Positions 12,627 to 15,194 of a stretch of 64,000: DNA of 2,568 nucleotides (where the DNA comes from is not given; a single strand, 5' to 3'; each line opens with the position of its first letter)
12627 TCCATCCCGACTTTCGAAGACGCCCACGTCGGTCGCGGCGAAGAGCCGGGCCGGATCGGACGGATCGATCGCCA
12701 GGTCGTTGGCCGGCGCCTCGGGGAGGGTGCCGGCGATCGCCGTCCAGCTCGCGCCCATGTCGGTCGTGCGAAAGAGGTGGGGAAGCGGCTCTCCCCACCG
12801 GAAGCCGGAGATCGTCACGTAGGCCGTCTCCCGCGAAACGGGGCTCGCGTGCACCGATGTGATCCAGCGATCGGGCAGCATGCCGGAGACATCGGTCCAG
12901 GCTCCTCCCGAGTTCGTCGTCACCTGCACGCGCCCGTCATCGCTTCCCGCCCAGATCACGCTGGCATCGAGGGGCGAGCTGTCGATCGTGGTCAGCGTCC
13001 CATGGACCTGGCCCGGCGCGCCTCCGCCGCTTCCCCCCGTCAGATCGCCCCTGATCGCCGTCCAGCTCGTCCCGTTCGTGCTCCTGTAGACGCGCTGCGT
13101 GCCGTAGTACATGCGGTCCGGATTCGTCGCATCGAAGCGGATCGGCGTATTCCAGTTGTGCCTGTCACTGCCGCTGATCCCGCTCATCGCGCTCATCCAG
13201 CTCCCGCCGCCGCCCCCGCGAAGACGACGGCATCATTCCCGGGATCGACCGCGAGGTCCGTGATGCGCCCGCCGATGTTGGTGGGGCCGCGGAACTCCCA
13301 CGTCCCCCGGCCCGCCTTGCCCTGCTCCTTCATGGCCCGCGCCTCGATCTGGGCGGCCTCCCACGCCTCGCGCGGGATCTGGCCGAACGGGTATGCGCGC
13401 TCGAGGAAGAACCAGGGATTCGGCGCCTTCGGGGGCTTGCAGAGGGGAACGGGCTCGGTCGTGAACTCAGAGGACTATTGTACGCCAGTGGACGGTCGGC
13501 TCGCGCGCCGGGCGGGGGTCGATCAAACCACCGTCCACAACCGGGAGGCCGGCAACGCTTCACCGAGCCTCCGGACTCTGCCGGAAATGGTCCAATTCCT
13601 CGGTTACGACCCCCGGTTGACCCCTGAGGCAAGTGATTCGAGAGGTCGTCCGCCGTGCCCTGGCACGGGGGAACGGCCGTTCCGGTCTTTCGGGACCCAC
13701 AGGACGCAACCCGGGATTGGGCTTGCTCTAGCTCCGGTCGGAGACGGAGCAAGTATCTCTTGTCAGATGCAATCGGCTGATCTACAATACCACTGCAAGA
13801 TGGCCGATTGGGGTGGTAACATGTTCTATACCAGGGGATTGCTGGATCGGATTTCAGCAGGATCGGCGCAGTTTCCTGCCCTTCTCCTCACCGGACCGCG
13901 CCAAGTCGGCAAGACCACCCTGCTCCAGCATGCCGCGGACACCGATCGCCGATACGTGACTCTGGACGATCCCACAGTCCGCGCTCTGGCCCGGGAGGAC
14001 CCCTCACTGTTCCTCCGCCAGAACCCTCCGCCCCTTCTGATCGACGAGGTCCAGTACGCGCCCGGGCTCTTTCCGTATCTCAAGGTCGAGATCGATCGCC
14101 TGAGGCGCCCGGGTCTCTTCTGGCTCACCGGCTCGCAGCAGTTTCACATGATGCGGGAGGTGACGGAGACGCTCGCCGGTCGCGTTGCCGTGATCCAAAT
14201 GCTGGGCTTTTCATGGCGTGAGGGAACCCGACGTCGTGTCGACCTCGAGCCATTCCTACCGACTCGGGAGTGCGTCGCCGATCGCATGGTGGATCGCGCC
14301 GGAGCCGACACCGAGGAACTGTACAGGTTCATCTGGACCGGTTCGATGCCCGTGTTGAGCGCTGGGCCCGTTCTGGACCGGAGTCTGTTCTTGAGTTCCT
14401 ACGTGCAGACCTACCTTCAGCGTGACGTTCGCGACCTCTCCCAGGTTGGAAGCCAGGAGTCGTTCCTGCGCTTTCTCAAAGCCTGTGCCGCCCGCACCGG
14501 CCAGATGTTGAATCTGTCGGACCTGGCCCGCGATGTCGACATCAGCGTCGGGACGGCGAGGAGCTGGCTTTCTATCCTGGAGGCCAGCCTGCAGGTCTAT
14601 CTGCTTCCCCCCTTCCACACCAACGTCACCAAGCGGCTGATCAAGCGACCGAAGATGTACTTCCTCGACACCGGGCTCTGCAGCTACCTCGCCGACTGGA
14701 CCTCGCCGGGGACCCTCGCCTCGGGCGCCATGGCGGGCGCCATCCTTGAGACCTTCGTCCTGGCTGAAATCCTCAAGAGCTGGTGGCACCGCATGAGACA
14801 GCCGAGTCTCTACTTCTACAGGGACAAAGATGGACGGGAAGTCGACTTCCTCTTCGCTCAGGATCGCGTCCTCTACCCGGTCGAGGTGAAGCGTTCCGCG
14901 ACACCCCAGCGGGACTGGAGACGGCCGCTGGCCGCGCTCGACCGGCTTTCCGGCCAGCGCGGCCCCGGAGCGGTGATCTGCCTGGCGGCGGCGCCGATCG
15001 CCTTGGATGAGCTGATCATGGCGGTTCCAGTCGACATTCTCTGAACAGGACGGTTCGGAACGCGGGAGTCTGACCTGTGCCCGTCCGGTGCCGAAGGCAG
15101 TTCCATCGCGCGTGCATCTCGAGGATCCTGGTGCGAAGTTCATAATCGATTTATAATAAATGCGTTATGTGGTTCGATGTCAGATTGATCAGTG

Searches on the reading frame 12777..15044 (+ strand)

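Call 77: search_protein_families(library=pfam, proteins=[window:12777-15044:+], max_evalue=0.00001)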
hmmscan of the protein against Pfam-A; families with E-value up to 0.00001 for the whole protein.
window:12777-15044:+ (755 aa): 3 families
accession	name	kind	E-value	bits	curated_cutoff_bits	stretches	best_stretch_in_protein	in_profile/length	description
PF13635.12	DUF4143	-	2.4e-46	157.8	28.1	1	548-707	1-160/160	Domain of unknown function (DUF4143)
PF13173.12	AAA_14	-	1.2e-26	93.7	27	1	367-482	3-127/129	AAA domain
PF01381.28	HTH_3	-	4.8e-07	30.1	23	0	242-280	15-53/55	Helix-turn-helix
